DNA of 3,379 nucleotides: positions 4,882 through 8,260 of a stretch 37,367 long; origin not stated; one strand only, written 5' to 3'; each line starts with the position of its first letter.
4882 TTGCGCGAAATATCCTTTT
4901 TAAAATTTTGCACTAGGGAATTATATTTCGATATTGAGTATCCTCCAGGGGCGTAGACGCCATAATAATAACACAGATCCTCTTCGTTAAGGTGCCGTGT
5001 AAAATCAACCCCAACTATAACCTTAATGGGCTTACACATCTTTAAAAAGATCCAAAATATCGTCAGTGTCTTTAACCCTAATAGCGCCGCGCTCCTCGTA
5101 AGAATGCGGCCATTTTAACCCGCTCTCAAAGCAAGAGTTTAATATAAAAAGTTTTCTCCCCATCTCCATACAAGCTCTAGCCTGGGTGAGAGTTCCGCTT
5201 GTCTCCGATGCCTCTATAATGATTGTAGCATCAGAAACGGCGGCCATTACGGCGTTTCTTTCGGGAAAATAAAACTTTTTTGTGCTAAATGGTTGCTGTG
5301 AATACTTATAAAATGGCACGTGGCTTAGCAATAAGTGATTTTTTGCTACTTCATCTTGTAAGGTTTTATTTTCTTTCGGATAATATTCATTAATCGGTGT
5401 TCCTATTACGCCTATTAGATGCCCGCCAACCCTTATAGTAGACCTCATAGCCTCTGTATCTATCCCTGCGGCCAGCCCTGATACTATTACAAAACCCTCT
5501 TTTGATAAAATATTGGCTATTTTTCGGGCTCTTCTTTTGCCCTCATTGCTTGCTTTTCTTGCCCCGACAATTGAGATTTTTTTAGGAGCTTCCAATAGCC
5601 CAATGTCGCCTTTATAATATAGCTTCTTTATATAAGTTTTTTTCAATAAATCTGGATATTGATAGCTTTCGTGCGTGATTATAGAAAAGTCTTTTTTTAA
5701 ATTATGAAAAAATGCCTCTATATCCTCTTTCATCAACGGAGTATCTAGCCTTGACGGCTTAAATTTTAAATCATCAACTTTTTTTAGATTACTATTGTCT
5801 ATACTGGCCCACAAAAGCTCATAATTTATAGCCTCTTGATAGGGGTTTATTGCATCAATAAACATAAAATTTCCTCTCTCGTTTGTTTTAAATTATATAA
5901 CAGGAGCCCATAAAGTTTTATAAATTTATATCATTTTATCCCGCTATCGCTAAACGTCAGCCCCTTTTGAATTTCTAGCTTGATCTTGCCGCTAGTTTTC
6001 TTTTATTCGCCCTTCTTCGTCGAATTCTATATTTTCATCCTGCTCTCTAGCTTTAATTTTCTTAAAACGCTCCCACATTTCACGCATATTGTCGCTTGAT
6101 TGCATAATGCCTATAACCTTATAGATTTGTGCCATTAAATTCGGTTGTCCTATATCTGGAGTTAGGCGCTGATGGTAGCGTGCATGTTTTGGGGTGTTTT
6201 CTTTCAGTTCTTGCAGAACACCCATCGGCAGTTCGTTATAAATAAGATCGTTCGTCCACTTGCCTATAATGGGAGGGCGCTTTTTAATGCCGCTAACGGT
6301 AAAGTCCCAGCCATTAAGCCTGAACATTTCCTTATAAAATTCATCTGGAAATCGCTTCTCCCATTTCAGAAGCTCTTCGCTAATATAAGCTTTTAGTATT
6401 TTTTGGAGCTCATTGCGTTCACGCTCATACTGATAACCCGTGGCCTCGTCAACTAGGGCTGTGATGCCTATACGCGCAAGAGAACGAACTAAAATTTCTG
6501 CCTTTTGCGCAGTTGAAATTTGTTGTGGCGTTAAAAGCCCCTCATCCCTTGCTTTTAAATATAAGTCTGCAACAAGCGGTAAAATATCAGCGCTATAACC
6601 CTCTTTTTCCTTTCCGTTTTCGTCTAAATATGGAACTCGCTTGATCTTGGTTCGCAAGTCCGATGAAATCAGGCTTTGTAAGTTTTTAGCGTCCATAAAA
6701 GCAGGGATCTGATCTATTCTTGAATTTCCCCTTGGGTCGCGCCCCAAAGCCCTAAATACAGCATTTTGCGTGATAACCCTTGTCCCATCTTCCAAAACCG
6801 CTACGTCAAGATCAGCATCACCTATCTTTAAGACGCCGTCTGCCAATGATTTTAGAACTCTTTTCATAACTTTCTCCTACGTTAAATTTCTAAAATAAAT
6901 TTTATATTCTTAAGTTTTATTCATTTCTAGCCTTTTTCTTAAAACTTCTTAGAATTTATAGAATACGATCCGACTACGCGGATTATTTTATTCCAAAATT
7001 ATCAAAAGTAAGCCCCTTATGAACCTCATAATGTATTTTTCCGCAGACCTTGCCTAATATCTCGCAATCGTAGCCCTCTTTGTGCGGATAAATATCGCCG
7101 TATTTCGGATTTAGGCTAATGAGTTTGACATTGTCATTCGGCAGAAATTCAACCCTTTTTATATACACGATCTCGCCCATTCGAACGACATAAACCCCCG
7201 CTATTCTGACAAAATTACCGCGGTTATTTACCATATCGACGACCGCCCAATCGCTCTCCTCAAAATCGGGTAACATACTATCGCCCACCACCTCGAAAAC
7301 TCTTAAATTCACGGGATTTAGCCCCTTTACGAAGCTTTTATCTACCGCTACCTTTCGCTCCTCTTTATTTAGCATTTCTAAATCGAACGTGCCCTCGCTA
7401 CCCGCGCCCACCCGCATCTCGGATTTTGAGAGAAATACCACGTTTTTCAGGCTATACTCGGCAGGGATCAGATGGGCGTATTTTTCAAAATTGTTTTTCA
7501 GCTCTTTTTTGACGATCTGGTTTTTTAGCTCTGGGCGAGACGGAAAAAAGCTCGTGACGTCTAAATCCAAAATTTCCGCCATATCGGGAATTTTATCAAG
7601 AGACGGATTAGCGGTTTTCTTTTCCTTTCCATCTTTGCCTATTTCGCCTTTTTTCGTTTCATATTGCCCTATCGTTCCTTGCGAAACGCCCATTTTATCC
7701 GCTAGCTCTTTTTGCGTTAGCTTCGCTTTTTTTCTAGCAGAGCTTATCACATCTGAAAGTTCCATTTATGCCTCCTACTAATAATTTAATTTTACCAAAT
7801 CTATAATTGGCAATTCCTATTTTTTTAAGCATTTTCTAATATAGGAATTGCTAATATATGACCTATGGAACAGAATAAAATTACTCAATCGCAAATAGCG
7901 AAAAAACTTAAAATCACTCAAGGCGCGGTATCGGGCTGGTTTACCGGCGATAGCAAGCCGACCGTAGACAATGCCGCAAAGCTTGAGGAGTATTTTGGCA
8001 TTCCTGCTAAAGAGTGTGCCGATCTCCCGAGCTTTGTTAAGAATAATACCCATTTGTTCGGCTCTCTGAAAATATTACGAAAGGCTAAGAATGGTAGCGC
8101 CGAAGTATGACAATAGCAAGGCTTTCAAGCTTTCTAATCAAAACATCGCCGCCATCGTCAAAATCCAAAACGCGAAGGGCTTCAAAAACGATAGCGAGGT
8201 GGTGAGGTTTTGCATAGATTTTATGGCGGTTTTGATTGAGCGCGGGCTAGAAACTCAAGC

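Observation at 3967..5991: Prophage operon encoding DprA-like, ComFC-like PRTase and secreted SNase: a competence-targeting module?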

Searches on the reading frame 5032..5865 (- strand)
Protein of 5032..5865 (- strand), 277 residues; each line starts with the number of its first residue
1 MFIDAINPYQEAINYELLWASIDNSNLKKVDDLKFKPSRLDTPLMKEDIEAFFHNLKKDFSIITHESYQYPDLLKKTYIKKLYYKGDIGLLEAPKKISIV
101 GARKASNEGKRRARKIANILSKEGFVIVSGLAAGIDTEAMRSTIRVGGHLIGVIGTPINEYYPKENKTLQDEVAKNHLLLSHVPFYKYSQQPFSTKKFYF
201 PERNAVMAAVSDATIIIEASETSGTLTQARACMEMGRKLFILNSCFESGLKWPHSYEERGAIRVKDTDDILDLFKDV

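Call 3: search_protein_families(library=pfam, proteins=[window:5032-5865:-], max_evalue=0.1)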
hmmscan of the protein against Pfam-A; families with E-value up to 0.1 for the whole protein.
window:5032-5865:- (277 aa): 3 families
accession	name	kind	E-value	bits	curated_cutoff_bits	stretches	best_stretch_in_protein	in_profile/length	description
PF02481.21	DNA_processg_A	-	2.1e-52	177.8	29.6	1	57-263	4-209/212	DNA recombination-mediator protein A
PF18306.6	LDcluster4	-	4.9e-09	36.4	26.3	1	96-154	3-62/151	SLOG cluster4 family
PF12694.12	cpYpsA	-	0.064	13.4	26.2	0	127-243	1-97/145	Circularly permutated YpsA SLOG family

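Call 4: search_protein_families(library=padloc, proteins=[window:5032-5865:-], max_evalue=0.1)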
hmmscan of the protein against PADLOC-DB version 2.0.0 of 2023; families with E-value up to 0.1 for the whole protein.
window:5032-5865:- (277 aa): 3 families
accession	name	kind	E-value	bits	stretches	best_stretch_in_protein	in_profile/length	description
PDLC03961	ShosA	-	1.7e-73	245.5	1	47-272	65-291/303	-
PDLC03927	PsyrA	-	3.1e-27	93.7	1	57-235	91-265/398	-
PDLC02997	ShosA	-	8.2e-17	59.4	1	53-238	90-269/327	-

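Call 5: search_protein_families(library=ncbifam, proteins=[window:5032-5865:-], max_evalue=0.1)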
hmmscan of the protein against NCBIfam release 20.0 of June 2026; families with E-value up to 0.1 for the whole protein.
window:5032-5865:- (277 aa): 3 families
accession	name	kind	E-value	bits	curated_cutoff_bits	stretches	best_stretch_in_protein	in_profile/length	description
TIGR00732.1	dprA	equivalog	1.4e-45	155.2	191.15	1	57-272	6-218/220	DNA-processing protein DprA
NF008007.0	PRK10736.1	equivalog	3.2e-35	122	495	1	44-273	55-282/374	DNA-protecting protein DprA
TIGR00725.1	TIGR00725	hypoth_equivalog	0.00042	19.8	106.9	1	96-154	3-61/159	TIGR00725 family protein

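Call 18: search_solved_structures(query=window:5032-5865:-, max_evalue=0.001, show_alignments=2)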
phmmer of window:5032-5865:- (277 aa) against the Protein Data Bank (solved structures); distinct sequences matched with E-value up to 0.001: 7.
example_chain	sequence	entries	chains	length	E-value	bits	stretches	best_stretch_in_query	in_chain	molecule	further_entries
3uqz_A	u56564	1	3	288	2.5e-32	115.4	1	70-274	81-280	DNA processing protein DprA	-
5mll_A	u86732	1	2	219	1.4e-18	70.4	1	57-244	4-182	DNA processing chain A (DprA)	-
4ljr_A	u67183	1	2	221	2e-18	69.8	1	72-244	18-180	DNA processing chain A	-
4ljk_A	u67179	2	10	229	2.2e-18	69.7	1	72-244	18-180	DNA processing chain A (DprA)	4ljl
3maj_A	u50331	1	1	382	4.7e-15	58.8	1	94-272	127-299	DNA processing chain A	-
8zva_A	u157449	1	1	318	7.3e-14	54.9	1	52-239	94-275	DNA processing protein DprA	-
9vzo_A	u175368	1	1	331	8.1e-14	54.7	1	52-239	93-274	DprA-like antitoxin protein ShosA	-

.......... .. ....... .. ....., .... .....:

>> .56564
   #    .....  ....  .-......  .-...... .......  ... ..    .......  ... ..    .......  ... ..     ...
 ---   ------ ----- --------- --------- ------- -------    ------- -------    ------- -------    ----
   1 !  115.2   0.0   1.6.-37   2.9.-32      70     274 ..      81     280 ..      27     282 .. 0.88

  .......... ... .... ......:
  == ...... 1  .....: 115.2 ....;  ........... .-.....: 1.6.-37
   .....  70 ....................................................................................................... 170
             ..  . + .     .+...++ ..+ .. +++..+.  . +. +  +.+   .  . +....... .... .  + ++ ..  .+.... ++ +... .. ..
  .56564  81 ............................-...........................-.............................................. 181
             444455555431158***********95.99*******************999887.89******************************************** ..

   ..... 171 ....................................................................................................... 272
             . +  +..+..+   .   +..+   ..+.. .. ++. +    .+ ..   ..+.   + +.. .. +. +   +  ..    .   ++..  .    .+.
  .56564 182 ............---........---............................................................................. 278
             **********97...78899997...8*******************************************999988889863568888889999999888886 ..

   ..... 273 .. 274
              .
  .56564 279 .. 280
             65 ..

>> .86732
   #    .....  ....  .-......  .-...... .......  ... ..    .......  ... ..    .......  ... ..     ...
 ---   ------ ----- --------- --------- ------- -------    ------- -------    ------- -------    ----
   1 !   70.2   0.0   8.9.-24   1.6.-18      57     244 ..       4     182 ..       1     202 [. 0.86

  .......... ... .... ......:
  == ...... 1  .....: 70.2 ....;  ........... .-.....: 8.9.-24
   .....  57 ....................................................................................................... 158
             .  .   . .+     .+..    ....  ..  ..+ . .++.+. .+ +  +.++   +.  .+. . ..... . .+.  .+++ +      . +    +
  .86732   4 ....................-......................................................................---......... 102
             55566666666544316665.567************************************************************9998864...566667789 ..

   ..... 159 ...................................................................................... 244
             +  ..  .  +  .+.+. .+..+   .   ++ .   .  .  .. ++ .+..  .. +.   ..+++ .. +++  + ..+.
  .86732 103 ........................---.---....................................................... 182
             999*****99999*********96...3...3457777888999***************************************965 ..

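Call 83: list_cluster_members(proteins=[window:5032-5865:-, window:3967-4410:-, window:12677-13972:+, window:29801-30976:+, window:6983-7765:-, window:5992-6867:-])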
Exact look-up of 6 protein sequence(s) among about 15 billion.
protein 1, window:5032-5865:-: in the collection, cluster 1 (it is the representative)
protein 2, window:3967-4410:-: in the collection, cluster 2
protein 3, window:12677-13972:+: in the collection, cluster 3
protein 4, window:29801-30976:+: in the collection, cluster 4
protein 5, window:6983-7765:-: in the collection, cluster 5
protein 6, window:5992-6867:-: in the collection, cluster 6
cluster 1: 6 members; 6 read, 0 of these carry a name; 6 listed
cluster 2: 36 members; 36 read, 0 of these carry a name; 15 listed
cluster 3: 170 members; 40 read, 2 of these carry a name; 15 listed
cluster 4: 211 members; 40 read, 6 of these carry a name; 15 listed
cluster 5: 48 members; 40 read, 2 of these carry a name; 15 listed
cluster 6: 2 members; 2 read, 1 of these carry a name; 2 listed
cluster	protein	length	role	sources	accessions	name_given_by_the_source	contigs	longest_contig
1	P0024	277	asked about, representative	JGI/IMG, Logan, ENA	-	-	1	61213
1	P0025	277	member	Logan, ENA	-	-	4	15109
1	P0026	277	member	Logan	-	-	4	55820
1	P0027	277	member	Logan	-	-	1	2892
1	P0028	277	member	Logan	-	-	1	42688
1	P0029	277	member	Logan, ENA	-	-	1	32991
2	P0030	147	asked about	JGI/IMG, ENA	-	-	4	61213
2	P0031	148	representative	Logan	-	-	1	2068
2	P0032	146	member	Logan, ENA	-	-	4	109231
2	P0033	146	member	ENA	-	-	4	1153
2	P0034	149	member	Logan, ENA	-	-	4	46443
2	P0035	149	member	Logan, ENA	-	-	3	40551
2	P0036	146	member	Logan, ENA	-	-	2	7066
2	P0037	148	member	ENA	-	-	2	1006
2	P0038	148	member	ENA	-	-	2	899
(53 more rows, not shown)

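Call 89: find_homologous_proteins(query=window:5032-5865:-, max_evalue=1e-20)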
Query window:5032-5865:- (277 aa): 3223 proteins with E <= 1e-20 among 4129 candidates; the best 120 are listed.
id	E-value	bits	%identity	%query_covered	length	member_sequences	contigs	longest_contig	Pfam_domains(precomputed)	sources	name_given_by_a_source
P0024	3.6e-181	618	100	100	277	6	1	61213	PF02481.22,PF18306.7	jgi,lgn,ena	-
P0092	1.7e-144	498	82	99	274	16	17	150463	PF02481.22,PF18306.7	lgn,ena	-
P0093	9.0e-144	496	79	100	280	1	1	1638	PF02481.22,PF18306.7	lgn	-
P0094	1.7e-143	495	81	98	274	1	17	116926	PF02481.22,PF18306.7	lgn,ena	-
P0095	2.3e-143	494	81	98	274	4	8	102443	PF02481.22,PF18306.7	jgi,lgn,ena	-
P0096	3.1e-143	494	81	99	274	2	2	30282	PF02481.22,PF18306.7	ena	-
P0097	5.9e-143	493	81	99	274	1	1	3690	PF02481.22,PF18306.7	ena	-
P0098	1.6e-142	491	81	98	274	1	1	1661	PF02481.22,PF18306.7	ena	-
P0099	8.0e-142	489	80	99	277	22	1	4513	PF02481.22,PF18306.7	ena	-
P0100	1.9e-140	485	80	99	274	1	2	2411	PF02481.22,PF18306.7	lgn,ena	-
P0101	5.2e-140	483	79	99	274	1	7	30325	PF02481.22,PF18306.7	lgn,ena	-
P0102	6.2e-139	480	79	99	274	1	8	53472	PF02481.22,PF18306.7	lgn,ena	-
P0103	1.6e-138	478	79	99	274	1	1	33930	PF02481.22,PF18306.7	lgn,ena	-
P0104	5.9e-138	476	79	99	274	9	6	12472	PF02481.22,PF18306.7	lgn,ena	-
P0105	7.2e-138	476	79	99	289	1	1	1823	PF02481.22,PF18306.7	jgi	jgi:SMF family protein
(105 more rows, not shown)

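Call 95: predict_structure(alignment_id=A3)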
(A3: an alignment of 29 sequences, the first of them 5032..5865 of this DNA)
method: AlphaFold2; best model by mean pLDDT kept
length: 277 residues; sequences in the alignment: 29
mean_pLDDT: 90.8   pTM: 0.90
mean pLDDT of the five models: 90.8, 90.6, 89.4, 88.2, 87.0
residues with pLDDT >= 90: 208; 70-90: 53; 50-70: 13; < 50: 3
segments of 3 or more residues with pLDDT < 50: none
pLDDT, mean of each block of 10 residues (from residue 1): 72 92 83 67 82 94 92 92 97 95 94 97 97 93 98 96 90 98 94 85 95 95 87 95 92 96 94 77
secondary structure, 60 per line:
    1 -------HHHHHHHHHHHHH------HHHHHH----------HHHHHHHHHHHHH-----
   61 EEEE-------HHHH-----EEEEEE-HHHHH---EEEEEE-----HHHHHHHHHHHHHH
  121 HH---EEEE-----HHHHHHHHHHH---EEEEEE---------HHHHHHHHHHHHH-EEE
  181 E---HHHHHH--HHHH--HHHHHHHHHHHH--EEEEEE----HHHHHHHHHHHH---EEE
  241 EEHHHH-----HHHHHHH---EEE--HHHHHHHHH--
elements in order: H8-20 H27-32 H43-55 E61-64 H72-75 E81-86 H88-92 E96-101 H107-122 E126-129 H135-145 E149-154 H164-176 E178-181 H185-190 H193-196 H199-210 E213-218 H223-234 E238-242 H243-246 H252-258 E262-264 H267-275

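Call 97: find_encoding_contigs(protein=P0024, flank=4000, max_places=6)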
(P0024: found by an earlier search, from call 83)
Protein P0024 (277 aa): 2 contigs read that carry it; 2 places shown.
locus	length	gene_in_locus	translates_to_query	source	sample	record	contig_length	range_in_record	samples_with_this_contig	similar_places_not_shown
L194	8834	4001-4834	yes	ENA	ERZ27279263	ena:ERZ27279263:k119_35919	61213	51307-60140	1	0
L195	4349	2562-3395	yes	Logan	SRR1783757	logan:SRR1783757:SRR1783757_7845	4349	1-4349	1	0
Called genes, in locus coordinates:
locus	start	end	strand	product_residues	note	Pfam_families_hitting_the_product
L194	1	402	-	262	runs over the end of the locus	PF02498:Bro-N, PF03374:ANT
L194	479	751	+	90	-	-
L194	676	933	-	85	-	-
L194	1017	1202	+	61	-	-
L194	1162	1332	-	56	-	-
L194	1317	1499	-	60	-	-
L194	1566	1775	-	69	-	-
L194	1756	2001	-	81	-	PF01381:HTH_3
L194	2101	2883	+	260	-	PF01381:HTH_3, PF00717:Peptidase_S24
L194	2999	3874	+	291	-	PF10546:P63C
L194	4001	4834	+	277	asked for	PF02481:DNA_processg_A, PF18306:LDcluster4 (weak)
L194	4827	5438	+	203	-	-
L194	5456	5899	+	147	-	PF00565:SNase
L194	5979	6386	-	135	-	-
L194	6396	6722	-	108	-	-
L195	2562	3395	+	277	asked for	PF02481:DNA_processg_A, PF18306:LDcluster4 (weak)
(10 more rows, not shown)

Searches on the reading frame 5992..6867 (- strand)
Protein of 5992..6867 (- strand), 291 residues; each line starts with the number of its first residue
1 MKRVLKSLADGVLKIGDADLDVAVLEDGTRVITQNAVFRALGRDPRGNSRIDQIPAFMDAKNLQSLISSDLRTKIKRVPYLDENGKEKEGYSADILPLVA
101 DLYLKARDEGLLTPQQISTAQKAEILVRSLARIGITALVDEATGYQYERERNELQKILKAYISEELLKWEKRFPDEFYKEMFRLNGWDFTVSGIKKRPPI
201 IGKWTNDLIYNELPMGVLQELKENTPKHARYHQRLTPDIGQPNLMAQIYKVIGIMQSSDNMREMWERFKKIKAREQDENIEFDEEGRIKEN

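Call 3: search_protein_families(library=pfam, proteins=[window:5992-6867:-], max_evalue=0.1)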
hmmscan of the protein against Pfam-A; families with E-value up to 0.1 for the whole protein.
window:5992-6867:- (291 aa): 1 family
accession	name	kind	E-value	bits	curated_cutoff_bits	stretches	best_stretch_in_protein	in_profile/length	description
PF10546.14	P63C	-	1.4e-29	103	26.1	1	157-244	1-93/93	P63C domain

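Call 4: search_protein_families(library=padloc, proteins=[window:5992-6867:-], max_evalue=0.1)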
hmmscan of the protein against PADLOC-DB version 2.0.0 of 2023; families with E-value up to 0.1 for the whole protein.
window:5992-6867:- (291 aa): 0 families

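Call 5: search_protein_families(library=ncbifam, proteins=[window:5992-6867:-], max_evalue=0.1)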
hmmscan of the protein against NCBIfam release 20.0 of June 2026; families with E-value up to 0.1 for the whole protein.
window:5992-6867:- (291 aa): 1 family
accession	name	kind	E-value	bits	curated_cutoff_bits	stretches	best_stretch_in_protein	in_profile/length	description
NF058619.1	Lipo_CAL66065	equivalog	0.077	12.6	115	0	115-170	52-108/180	GFO_1091 family lipoprotein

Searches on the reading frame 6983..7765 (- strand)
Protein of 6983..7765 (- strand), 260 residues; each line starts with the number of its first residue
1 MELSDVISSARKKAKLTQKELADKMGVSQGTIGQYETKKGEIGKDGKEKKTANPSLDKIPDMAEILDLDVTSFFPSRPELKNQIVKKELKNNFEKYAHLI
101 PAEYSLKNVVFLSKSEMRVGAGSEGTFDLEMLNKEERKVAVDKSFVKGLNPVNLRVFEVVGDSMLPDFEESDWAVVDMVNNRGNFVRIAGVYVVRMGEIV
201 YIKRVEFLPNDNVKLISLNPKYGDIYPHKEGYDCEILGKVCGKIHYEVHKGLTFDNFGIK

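Call 3: search_protein_families(library=pfam, proteins=[window:6983-7765:-], max_evalue=0.1)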
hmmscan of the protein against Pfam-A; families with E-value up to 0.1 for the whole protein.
window:6983-7765:- (260 aa): 9 families
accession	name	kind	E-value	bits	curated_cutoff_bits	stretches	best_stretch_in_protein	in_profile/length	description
PF00717.28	Peptidase_S24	-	1.4e-16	60.7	23.3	1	118-241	5-116/116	Peptidase S24-like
PF01381.28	HTH_3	-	8.7e-11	42.1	23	1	9-42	3-36/55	Helix-turn-helix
PF04545.22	Sigma70_r4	-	0.00013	21.9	24.1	1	11-37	16-42/50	Sigma-70, region 4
PF13560.12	HTH_31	-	0.00018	22.2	27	1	9-38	8-37/64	Helix-turn-helix domain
PF12844.13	HTH_19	-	0.00034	20.9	30.2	1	8-39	5-36/64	Helix-turn-helix domain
PF13412.12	HTH_24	-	0.0026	17.7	21.9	1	11-32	13-34/48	Winged helix-turn-helix DNA-binding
PF08279.18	HTH_11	-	0.075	13.4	25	0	13-32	14-32/55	HTH domain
PF20763.3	UDG-inhib_P56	-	0.075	13.2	24.1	0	240-259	17-36/53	Phage phi29, UDG inhibitor P56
PF10502.14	Peptidase_S26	-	0.081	13.3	22.9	0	156-214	25-86/168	Signal peptidase, peptidase S26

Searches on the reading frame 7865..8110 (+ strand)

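Call 104: search_protein_families(library=pfam, proteins=[window:7865-8110:+], max_evalue=0.01)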
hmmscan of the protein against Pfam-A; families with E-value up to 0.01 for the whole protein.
window:7865-8110:+ (81 aa): 5 families
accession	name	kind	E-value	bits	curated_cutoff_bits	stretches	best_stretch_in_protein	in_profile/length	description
PF01381.28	HTH_3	-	5.2e-13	49.3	23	1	2-49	6-53/55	Helix-turn-helix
PF12844.13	HTH_19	-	8.7e-05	22.8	30.2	1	2-51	9-58/64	Helix-turn-helix domain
PF14549.12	P22_Cro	-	0.0017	18.5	30.2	1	8-32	12-34/60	DNA-binding transcriptional regulator Cro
PF13560.12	HTH_31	-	0.0032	18.2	27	1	2-52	11-62/64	Helix-turn-helix domain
PF01047.28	MarR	-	0.0085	16.4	24.6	0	2-25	14-37/59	MarR family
